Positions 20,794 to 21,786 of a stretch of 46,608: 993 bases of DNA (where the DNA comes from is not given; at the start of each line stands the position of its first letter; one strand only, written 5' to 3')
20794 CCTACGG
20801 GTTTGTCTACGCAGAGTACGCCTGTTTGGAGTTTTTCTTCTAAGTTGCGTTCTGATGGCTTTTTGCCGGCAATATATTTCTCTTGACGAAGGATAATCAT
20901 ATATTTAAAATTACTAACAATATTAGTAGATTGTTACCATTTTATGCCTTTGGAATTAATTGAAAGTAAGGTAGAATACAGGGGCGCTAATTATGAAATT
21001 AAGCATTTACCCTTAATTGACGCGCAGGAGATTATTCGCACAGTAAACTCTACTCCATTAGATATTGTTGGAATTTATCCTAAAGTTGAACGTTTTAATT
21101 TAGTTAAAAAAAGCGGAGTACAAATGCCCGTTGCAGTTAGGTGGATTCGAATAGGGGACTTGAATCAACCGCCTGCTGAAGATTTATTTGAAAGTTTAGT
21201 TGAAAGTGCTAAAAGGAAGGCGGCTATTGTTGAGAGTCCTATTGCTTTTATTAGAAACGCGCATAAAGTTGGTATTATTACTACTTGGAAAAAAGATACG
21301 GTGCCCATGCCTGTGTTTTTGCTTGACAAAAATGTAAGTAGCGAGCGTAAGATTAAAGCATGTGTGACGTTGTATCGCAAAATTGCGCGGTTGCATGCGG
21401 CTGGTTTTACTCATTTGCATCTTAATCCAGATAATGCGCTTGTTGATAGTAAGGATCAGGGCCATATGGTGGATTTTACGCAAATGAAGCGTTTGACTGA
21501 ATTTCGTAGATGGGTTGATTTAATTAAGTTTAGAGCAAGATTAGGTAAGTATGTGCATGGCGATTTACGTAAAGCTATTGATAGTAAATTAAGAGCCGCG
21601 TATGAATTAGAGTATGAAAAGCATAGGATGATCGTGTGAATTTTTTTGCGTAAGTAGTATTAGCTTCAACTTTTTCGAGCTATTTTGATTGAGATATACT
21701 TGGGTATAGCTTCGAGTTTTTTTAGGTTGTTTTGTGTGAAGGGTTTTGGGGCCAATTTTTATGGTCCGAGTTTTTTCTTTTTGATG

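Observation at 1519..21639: Three paralogous minimal RIO/Bud32-like kinase-fold proteins sharing the same non-canonical catalytic residues (Lys->Arg, Asp->His)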

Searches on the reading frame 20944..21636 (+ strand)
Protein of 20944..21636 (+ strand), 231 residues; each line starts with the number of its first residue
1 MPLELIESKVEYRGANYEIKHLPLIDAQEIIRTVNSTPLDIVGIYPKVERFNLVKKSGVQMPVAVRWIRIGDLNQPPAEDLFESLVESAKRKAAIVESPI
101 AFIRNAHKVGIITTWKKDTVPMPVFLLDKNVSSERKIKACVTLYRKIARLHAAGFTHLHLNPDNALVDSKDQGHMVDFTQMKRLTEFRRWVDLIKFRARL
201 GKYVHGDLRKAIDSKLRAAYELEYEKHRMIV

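Call 6: search_protein_families(library=pfam, proteins=[window:20944-21636:+], max_evalue=10)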
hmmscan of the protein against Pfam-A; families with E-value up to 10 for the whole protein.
window:20944-21636:+ (231 aa): 3 families
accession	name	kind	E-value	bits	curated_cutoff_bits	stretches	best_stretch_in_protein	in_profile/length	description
PF06293.20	Kdo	-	0.0038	17.1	21.3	1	142-191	126-179/207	Lipopolysaccharide kinase (Kdo/WaaP) family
PF00069.31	Pkinase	-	0.024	14.5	31.7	1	129-184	92-148/263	Protein kinase domain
PF22703.2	Cdc6_lid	-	0.2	12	27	1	193-230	21-58/68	Cdc6 AAA+ ATPase-type lid domain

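Call 8: search_protein_families(library=ncbifam, proteins=[window:20944-21636:+], max_evalue=0.01)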
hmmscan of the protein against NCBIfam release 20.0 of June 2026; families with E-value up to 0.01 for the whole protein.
window:20944-21636:+ (231 aa): 3 families
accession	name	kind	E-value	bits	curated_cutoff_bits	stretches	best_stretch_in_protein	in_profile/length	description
NF002475.0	PRK01723.1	equivalog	2e-05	23.7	142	1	143-182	152-191/241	3-deoxy-D-manno-octulosonic acid kinase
TIGR03724.2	arch_bud32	equivalog_domain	0.00016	21.2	125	1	133-226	85-175/193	KEOPS complex kinase/ATPase Bud32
NF011464.0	PRK14879.1-7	equivalog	0.0081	15.9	246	0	129-179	98-147/221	Kae1-associated kinase Bud32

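Call 28: search_protein_representatives(alignment_id=A2)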
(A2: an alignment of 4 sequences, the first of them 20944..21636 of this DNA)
Query: 4 sequences, 238 profile positions. Proteins with E-value up to 0.001 (for the whole library): 381; up to 1e-10: 98; up to 1e-30: 12. The best 150 are listed.
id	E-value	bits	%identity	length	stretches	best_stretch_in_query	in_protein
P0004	3.1e-98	344.5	-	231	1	1-238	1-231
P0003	3.8e-97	340.9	-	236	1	1-221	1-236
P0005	2.9e-36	141.6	-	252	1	2-226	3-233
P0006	1.2e-34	136.3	-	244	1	3-186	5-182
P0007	2.2e-34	135.5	-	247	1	4-211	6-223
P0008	3.8e-33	131.4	-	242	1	2-201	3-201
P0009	7.5e-33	130.4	-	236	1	2-229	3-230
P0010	1.4e-32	129.5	-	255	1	2-232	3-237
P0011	1.5e-32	129.4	-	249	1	20-190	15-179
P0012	3.5e-31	124.9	-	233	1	18-206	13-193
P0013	4.0e-31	124.8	-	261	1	2-192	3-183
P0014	8.3e-31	123.7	-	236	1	2-209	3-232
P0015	1.4e-30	123.0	-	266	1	2-186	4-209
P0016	4.0e-30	121.5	-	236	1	13-217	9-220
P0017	7.0e-30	120.7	-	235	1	17-218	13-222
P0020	1.9e-29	119.3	-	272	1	2-234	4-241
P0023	4.8e-29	118.0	-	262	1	3-186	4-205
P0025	1.7e-28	116.1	-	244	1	17-207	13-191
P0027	2.9e-28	115.4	-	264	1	2-186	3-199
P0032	5.0e-27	111.4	-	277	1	8-235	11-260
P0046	3.3e-24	102.1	-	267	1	1-190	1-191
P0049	3.2e-23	98.9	-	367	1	18-209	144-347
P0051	6.0e-23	98.0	-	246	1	17-233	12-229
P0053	6.2e-22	94.7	-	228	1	2-185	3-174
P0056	5.8e-21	91.5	-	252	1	16-187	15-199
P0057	2.2e-20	89.6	-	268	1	4-187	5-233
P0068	8.8e-19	84.4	-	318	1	3-193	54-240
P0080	3.2e-14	69.4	-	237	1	17-185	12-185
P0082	2.0e-13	66.8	-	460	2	81-185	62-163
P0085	4.3e-13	65.7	-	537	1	15-195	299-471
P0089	1.6e-12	63.9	-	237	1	19-191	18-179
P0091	5.1e-12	62.2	-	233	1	15-186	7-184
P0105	1.3e-09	54.3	-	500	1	19-171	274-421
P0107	4.4e-09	52.6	-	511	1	4-170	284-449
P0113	2.8e-08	50.0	-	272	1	53-213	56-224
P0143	1.1e-06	44.8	-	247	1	65-200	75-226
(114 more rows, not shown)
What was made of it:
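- Family size: 381 hits at E<1e-3 and 98 at E<1e-10 (call 28).
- Tried and rejected: The exhaustive HMMER search was what worked (call 28).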

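Call 34: list_cluster_members(proteins=[P0004, P0005, P0006, P0007, P0008, P0009, P0010, P0011, P0012, P0013])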
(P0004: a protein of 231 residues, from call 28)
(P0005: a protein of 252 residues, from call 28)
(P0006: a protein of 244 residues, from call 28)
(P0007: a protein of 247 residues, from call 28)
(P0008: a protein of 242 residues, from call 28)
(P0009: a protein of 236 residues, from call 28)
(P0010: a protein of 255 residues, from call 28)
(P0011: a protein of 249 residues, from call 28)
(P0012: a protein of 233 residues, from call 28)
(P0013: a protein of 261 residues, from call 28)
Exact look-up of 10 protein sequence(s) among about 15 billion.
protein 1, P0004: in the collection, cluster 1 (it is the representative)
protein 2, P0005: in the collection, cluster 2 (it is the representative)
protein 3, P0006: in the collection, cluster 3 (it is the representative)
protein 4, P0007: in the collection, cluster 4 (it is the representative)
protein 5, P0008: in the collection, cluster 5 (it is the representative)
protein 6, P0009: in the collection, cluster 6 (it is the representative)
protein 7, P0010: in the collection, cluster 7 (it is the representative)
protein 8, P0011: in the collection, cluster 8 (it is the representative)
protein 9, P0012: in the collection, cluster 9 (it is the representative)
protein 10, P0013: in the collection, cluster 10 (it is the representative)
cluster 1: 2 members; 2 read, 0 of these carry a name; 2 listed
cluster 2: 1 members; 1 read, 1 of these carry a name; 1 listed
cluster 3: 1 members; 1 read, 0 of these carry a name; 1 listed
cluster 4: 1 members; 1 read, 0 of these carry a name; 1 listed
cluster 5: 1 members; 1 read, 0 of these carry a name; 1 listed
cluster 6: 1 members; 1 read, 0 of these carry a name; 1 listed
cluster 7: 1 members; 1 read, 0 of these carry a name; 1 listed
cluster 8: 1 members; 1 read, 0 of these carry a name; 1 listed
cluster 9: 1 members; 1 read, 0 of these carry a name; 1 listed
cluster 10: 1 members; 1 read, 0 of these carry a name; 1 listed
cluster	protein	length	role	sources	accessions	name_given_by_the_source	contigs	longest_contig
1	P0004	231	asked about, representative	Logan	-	-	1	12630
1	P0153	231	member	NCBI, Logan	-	-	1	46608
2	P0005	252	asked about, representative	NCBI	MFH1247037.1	MAG: hypothetical protein V1644_01525 [Candidatus Micrarchaeota archaeon]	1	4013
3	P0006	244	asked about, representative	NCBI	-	-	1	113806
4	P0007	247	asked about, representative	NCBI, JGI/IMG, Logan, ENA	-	-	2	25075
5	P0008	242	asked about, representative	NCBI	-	-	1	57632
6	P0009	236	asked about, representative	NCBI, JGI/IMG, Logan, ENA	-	-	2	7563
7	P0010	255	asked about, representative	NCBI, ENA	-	-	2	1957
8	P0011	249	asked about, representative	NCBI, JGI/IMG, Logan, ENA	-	-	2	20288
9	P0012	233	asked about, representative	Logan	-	-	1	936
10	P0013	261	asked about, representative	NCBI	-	-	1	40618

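Call 40: find_homologous_proteins(query=A4, max_evalue=0.00001)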
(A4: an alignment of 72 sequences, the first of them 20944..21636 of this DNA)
Query A4 (72 sequences) (231 aa, profile of the alignment): 3 proteins with E <= 0.00001 among 3483 candidates.
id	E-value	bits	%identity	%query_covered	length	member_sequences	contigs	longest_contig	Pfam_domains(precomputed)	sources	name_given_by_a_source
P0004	3.2e-54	202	97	100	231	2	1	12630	-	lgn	-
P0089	1.2e-50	190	26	72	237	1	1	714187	-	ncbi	ncbi:MAG: hypothetical protein QXR53_01435 [Candidatus Norongarragalinales archaeon]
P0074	3.8e-46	176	27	38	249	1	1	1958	-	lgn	-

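Call 42: list_cluster_members(proteins=[P0014, P0015, P0016, P0017, P0020, P0023, P0025, P0027, P0032, P0046])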
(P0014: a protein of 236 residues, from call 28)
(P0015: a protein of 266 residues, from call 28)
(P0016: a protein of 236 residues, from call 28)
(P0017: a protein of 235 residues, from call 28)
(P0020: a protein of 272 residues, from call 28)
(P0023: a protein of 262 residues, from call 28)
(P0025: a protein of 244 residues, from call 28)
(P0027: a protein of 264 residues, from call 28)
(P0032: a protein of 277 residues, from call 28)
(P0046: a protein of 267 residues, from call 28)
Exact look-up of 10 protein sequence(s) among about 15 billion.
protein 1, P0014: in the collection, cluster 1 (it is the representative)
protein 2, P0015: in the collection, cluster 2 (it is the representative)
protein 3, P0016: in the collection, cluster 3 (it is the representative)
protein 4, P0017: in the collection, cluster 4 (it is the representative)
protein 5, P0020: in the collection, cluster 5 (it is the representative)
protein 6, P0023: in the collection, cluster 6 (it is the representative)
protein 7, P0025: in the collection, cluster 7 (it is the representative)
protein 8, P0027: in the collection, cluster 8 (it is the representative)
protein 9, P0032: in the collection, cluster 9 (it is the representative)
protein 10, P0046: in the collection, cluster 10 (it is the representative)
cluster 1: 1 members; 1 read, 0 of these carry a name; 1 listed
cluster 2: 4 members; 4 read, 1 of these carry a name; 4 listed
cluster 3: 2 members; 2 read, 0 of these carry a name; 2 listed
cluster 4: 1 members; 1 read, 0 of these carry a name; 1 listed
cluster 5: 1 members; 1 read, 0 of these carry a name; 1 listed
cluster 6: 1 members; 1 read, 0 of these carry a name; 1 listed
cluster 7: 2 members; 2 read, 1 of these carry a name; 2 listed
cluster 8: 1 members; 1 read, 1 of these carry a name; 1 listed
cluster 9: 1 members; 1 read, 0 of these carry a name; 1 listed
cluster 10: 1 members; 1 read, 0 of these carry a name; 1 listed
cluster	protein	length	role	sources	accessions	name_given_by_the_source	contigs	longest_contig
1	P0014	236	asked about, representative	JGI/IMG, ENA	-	-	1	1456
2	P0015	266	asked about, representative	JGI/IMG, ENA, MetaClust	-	\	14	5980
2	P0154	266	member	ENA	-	-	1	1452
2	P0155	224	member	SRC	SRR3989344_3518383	-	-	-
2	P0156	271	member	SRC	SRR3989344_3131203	-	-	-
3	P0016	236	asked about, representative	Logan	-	-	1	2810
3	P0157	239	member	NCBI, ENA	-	-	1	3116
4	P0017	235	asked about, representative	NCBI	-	-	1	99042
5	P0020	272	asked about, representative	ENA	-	-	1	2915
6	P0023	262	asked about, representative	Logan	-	-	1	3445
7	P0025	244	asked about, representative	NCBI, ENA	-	-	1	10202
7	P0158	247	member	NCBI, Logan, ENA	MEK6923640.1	MAG: hypothetical protein AABW54_00175 [Candidatus Micrarchaeota archaeon]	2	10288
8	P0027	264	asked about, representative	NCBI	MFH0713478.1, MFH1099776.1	MAG: hypothetical protein V1722_02755 [Candidatus Micrarchaeota archaeon]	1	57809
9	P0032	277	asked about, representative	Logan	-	-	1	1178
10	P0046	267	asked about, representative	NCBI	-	-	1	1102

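Call 43: find_encoding_contigs(protein=P0089, flank=10000, max_places=2)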
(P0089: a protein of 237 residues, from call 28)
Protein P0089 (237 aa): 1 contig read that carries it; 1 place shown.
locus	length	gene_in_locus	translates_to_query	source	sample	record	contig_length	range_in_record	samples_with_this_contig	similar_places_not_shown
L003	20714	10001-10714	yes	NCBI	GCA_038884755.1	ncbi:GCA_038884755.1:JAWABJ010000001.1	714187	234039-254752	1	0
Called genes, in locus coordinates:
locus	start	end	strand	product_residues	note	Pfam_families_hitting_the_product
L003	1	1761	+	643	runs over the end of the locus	PF17214:KH_TffA, PF00753:Lactamase_B, PF23023:Anti-Pycsar_Apyc1 (weak), PF12706:Lactamase_B_2, PF16661:Lactamase_B_6, PF10996:Beta-Casp, PF07521:RMMBL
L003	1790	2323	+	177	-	PF03266:NTPase_1 (weak), PF13238:AAA_18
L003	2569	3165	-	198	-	-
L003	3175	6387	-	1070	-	-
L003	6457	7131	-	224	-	PF07705:CARDB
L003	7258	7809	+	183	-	-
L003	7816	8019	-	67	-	PF03911:Sec61_beta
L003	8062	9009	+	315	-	PF06283:ThuA (weak)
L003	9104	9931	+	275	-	-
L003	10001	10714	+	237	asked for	-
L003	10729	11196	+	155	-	PF04312:DUF460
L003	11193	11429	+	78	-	-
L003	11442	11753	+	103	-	-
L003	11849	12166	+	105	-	PF01918:Alba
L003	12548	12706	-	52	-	-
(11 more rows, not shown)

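Call 44: find_encoding_contigs(protein=P0006, flank=10000, max_places=2)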
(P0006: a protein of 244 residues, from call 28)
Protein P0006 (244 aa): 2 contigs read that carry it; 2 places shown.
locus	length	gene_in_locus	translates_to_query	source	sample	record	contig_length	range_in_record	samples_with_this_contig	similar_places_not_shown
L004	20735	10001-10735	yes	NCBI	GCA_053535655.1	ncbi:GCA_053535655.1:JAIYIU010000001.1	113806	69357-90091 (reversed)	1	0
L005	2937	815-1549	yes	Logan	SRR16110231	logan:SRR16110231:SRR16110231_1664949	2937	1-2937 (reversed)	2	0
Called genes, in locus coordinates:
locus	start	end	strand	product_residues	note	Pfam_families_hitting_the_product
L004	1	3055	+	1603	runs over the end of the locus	PF04997:RNA_pol_Rpb1_1, PF00623:RNA_pol_Rpb1_2, PF04983:RNA_pol_Rpb1_3, PF05000:RNA_pol_Rpb1_4, PF04998:RNA_pol_Rpb1_5, PF14890:Intein_splicing, PF14528:LAGLIDADG_3, PF04998:RNA_pol_Rpb1_5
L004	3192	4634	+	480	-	PF00391:PEP-utilizers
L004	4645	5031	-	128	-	-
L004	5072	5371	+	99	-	PF00708:Acylphosphatase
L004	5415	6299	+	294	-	PF13793:Pribosyltran_N, PF00156:Pribosyltran, PF14572:Pribosyl_synth (weak)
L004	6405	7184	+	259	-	PF13098:Thioredoxin_2 (weak), PF13462:Thioredoxin_4, PF01323:DSBA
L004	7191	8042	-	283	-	PF13489:Methyltransf_23 (weak)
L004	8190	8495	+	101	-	PF01248:Ribosomal_L7Ae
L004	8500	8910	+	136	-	PF13083:KH_KhpA-B (faint), PF26594:KH_NusA_2nd (faint), PF07650:KH_2 (weak)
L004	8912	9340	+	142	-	PF00164:Ribosom_S12_S23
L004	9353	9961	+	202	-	PF00177:Ribosomal_S7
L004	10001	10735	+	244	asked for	-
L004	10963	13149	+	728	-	PF00009:GTP_EFTU, PF22042:EF-G_D2, PF03144:GTP_EFTU_D2, PF14492:EFG_III, PF03764:EFG_IV, PF00679:EFG_C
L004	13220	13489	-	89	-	PF05016:ParE_toxin, PF05973:Gp49 (weak)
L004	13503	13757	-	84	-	-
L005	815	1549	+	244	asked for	-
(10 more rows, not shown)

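Call 47: predict_structure(alignment_id=A4)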
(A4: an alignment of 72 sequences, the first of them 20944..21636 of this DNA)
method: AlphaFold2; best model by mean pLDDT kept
length: 231 residues; sequences in the alignment: 72
mean_pLDDT: 95.1   pTM: 0.89
mean pLDDT of the five models: 95.1, 94.6, 94.5, 94.4, 93.7
residues with pLDDT >= 90: 213; 70-90: 17; 50-70: 1; < 50: 0
segments of 3 or more residues with pLDDT < 50: none
pLDDT, mean of each block of 10 residues (from residue 1): 92 98 98 98 93 97 97 92 95 92 98 96 97 98 97 94 96 95 92 93 95 95 94 72
secondary structure, 60 per line:
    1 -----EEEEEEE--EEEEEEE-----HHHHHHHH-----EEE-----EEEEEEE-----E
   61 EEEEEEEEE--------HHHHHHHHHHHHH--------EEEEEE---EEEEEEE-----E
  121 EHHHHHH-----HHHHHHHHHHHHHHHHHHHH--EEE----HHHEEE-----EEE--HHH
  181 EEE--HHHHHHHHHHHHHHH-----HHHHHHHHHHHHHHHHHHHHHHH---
elements in order: E6-12 E15-21 H27-34 E40-42 E48-54 E60-69 H78-90 E99-104 E108-114 H122-127 H133-152 E155-157 E165-167 E173-175 E181-183 H186-200 H206-228
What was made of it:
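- Checked: It is strand beta4 (residues 99-104 of the 20944 protein in the AF2 model, call 47).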

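Call 48: search_solved_structures(query=A4, max_evalue=1, show_alignments=4)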
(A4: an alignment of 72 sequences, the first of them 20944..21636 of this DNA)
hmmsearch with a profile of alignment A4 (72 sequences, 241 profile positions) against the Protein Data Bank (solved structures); distinct sequences matched with E-value up to 1: 1167 (the best 60 are shown).
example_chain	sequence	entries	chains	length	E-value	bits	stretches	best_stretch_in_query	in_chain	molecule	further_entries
9axh_C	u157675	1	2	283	3.3e-08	36.7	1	55-195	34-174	Kinase suppressor of Ras 1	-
7juw_B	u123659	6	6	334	4.5e-08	36.3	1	55-194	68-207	Kinase suppressor of Ras 1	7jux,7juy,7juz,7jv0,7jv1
4bfm_A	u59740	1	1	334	5.6e-08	36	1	121-192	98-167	MATERNAL EMBRYONIC LEUCINE ZIPPER KINASE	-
4cqg_A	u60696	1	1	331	5.7e-08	36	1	121-192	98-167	Maternal embryonic leucine zipper kinase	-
4umt_A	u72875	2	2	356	1.3e-07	34.8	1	121-191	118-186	MATERNAL EMBRYONIC LEUCINE ZIPPER KINASE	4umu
5ih8_A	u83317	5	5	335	1.3e-07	34.7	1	121-191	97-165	Maternal embryonic leucine zipper kinase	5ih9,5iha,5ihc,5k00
4umq_A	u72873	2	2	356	1.3e-07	34.7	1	121-191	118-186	MATERNAL EMBRYONIC LEUCINE ZIPPER KINASE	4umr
5tvt_A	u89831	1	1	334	1.4e-07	34.7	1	121-191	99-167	Maternal embryonic leucine zipper kinase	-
4d2p_A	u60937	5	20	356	1.4e-07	34.7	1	121-189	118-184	MATERNAL EMBRYONIC LEUCINE ZIPPER KINASE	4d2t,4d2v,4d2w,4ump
6vxr_A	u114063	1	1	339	1.4e-07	34.7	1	121-191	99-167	Maternal embryonic leucine zipper kinase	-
5twl_A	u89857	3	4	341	1.4e-07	34.7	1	121-191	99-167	Maternal embryonic leucine zipper kinase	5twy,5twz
5twu_A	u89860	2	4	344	1.4e-07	34.7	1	121-191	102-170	Maternal embryonic leucine zipper kinase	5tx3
6gvx_A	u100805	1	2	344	1.4e-07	34.6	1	121-191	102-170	Maternal embryonic leucine zipper kinase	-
4bky_A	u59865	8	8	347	1.4e-07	34.6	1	121-191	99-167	MATERNAL EMBRYONIC LEUCINE ZIPPER KINASE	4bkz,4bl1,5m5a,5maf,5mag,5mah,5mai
9f31_A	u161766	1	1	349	1.5e-07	34.6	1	121-191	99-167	Maternal embryonic leucine zipper kinase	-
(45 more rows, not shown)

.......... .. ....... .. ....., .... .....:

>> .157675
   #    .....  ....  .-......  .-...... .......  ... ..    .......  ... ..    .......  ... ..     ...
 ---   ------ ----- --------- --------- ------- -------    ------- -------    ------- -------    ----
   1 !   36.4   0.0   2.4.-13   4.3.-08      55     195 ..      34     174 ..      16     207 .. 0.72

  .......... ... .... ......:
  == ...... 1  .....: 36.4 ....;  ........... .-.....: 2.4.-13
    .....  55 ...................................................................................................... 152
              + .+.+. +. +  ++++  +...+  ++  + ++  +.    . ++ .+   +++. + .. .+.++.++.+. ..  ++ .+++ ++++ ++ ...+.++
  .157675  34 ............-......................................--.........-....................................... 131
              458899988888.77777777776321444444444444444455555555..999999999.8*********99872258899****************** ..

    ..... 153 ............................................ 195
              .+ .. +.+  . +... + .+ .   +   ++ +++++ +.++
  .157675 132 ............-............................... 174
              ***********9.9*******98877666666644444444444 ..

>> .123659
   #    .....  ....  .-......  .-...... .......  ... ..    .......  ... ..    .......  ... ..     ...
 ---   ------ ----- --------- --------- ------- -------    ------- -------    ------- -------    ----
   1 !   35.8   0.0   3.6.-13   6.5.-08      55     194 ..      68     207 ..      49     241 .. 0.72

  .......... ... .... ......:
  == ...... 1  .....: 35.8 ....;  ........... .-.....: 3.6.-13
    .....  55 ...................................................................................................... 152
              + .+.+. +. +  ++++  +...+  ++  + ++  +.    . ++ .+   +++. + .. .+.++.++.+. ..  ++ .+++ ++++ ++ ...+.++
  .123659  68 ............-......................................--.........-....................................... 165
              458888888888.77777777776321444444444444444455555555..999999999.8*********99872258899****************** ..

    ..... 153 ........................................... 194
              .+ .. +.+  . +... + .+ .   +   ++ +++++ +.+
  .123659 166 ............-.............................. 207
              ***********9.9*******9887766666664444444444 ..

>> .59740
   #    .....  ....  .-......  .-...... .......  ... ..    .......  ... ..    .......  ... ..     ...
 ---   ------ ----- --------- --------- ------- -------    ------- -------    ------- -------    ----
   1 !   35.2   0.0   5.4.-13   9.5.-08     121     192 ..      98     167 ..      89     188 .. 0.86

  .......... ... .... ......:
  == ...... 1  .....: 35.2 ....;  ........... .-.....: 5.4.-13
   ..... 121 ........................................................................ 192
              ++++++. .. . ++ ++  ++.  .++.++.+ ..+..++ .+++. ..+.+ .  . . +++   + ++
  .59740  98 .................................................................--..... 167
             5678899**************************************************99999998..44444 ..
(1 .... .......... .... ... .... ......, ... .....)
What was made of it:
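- On Protein-kinase-like (PKL) fold superfamily: The family profile against PDB gives E 3e-8 (call 48). It aligns with the KSR1 Arg (call 48). Both align to the canonical positions (call 48). The KSR1 alphaC Glu falls in an insertion relative to the family profile (call 48).
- Closest known: Lys->Arg pseudokinases: KSR1/2, bacterial ActPs2 and DYD families. Same: KSR1 is the best PDB profile hit, and its 'VAIR' aligns on the family's 'LAVR' (call 48).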

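Call 50: fold_search(model_id=the predicted structure, library=pdb)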
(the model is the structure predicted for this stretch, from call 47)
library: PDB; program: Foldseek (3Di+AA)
matches with E <= 10: 2000; with E <= 0.001: 1867
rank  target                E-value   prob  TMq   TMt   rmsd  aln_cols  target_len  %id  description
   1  4jg7                  2.2e-07  1.00  0.49  0.38   4.6       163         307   22  Structure of RSK2 CTD bound to 3-(3-(1H-pyrrolo[2,3-b]pyridine-3-carbonyl)phenyl)-2-cyanoacrylamide (released 2013-04-10)
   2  5ezv_C                2.2e-07  1.00  0.48  0.27   5.8       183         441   11  X-ray crystal structure of AMP-activated protein kinase alpha-2/alpha-1 RIM chimaera (alpha-2(1-347)/alpha-1(349-401)/ (released 2016-03-09)
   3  8zu2                  3.0e-07  1.00  0.50  0.44   7.3       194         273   15  Crystal Structure of Human Myt1 Kinase domain Bounded with compound 8g (released 2024-09-11)
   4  2qoc                  3.3e-07  1.00  0.49  0.41   4.6       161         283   17  Human EphA3 kinase domain, phosphorylated, AMP-PNP bound structure (released 2007-08-21)
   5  6b1u_C                3.3e-07  1.00  0.48  0.26   5.9       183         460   12  Structure of full-length human AMPK (a2b1g1) in complex with a small molecule activator SC4 (released 2018-04-25)
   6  4riw_D                3.9e-07  1.00  0.51  0.40   3.5       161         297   18  Crystal structure of an EGFR/HER3 kinase domain heterodimer (released 2014-12-10)
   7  2gsf                  3.9e-07  1.00  0.47  0.40   4.5       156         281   17  The Human Epha3 Receptor Tyrosine Kinase and Juxtamembrane Region (released 2006-06-13)
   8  8z5r_C                3.9e-07  1.00  0.47  0.31   5.6       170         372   17  human phosphorylase kinase alpha/gamma/delta subcomplex - phosphorylation and Ca2+ bound state (released 2025-04-23)
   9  8r4q_K                5.0e-07  1.00  0.48  0.36   4.4       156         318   12  Salt inducible kinase 3 in complex with inhibitor (released 2024-03-27)
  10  3fxx_A                5.6e-07  1.00  0.49  0.40   6.0       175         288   16  Human EphA3 Kinase and Juxtamembrane Region Bound to Substrate KQWDNYE[pTyr]IW (released 2009-02-03)
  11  6yid_D                6.2e-07  1.00  0.51  0.46   5.5       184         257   14  Crystal structure of ULK2 in complex with SBI-0206965 (released 2020-06-17)
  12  4zhx_A                6.6e-07  1.00  0.49  0.29   4.4       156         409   15  Novel binding site for allosteric activation of AMPK (released 2016-03-09)
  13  4m8t                  6.6e-07  1.00  0.50  0.40   4.7       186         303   20  RSK2 T493M C-Terminal Kinase Domain in complex with 3-(3-(1H-pyrazol-4-yl)phenyl)-2-cyanoacrylamide (released 2014-10-22)
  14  9cj2_A                6.6e-07  1.00  0.48  0.34   5.7       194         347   15  Dual phosphorylated human p38 alpha (released 2024-11-13)
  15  2qob                  7.0e-07  1.00  0.48  0.41   4.4       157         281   16  Human EphA3 kinase domain, base structure (released 2007-08-21)
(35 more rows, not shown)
